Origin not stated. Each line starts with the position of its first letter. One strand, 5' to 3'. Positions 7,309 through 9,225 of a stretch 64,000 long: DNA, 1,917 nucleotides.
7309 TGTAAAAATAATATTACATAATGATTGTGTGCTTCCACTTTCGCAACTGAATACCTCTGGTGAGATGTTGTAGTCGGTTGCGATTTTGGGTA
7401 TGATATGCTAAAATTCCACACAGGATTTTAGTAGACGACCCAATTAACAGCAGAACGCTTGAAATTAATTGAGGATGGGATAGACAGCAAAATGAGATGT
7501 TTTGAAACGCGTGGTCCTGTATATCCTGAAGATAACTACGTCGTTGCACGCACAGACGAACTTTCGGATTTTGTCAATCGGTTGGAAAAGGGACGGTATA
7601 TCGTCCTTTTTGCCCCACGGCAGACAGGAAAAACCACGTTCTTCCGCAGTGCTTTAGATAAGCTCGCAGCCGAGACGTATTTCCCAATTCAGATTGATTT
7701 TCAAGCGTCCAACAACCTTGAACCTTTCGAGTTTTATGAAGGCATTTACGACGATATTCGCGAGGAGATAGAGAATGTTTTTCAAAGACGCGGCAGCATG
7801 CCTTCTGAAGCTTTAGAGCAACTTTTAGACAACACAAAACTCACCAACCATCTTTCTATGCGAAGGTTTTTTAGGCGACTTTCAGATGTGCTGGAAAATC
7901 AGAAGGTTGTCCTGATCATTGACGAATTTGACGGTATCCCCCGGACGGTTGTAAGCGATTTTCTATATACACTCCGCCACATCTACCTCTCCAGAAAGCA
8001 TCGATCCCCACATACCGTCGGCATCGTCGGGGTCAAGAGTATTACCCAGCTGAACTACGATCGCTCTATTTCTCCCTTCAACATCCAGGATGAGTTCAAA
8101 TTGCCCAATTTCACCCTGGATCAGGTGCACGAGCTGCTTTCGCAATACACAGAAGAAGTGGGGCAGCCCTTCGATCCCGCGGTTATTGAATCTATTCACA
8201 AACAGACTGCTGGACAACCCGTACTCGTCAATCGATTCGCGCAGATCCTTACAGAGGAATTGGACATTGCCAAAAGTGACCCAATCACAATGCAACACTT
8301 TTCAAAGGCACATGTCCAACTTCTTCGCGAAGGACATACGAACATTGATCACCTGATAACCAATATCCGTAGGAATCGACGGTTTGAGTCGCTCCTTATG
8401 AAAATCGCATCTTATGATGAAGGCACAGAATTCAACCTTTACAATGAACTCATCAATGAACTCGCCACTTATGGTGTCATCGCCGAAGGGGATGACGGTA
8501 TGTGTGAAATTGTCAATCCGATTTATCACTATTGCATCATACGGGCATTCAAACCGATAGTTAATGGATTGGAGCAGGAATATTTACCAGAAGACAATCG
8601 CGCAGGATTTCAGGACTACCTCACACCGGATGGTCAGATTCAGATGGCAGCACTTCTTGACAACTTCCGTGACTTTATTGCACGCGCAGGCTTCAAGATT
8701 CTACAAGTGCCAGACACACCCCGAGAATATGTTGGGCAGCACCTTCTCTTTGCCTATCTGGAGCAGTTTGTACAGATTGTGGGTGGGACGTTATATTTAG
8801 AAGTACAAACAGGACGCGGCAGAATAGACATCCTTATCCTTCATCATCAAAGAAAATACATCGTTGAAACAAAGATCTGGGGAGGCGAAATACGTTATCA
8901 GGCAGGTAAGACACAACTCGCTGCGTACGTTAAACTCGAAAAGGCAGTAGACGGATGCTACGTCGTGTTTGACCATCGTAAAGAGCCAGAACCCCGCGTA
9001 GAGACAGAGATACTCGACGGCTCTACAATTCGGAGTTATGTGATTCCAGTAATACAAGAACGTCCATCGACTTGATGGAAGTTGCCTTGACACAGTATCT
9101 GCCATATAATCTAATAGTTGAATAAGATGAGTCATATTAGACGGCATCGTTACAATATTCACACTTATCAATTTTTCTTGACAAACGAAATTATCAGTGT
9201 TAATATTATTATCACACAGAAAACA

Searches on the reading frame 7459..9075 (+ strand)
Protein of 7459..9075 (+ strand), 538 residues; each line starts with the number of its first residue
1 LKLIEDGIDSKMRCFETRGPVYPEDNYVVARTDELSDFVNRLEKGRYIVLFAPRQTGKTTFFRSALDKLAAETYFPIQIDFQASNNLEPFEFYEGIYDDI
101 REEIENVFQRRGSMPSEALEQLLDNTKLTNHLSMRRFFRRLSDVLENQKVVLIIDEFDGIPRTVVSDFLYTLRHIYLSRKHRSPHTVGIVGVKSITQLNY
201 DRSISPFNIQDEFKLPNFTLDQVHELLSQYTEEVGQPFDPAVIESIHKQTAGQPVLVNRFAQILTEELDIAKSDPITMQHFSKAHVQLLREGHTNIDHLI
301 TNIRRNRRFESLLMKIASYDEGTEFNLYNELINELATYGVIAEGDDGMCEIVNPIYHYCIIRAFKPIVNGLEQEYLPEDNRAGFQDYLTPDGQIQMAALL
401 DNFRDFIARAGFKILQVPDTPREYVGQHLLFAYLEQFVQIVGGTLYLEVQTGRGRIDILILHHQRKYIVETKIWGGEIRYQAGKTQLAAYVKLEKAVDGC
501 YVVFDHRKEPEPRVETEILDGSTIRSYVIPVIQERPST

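Call 8: search_protein_families(library=pfam, proteins=[window:7459-9075:+], max_evalue=0.001)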
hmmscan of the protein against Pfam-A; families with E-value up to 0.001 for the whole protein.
window:7459-9075:+ (538 aa): 6 families
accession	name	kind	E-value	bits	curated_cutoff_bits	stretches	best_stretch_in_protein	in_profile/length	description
PF14516.12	AAA_35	-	3.3e-15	56.2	27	1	41-269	27-249/331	AAA-like domain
PF13401.12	AAA_22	-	1e-08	36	27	1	45-191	5-122/130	AAA domain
PF13191.12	AAA_16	-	2.4e-07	31.8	32.6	1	30-161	4-145/167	AAA ATPase domain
PF13173.12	AAA_14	-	0.00023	21.6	27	0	46-103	3-57/129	AAA domain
PF01637.24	ATPase_2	-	0.00034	20.9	33.2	1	31-254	4-219/225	ATPase domain predominantly from Archaea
PF08378.17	NERD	-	0.0005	21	22.1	0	432-481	11-64/111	Nuclease-related domain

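Call 9: search_protein_families(library=padloc, proteins=[window:7459-9075:+], max_evalue=0.00001)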
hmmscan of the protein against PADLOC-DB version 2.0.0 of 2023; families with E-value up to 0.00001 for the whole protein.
window:7459-9075:+ (538 aa): 0 families

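Call 43: search_protein_families(library=padloc, proteins=[window:7459-9075:+], max_evalue=0.01)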
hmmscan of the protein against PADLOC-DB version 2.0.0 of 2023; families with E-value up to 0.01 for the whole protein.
window:7459-9075:+ (538 aa): 7 families
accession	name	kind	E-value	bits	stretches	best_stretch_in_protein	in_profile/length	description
PDLC04789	PDC-S01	-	7.9e-05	19.8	1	37-75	9-47/375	-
PDLC04980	PDC-S26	-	0.00028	18.4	1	450-504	102-152/389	-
PDLC04983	PDC-S26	-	0.00094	16.7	0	444-492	91-135/413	-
PDLC02083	Cas4_II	-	0.0026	16.2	1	444-494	65-114/186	-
PDLC04140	mad8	-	0.0026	15.3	0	36-154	18-197/314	mads_8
PDLC04791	PDC-S01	-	0.0035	14.1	1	37-82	9-55/395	-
PDLC05036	PDC-S54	-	0.0038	14.7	1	451-491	295-336/410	-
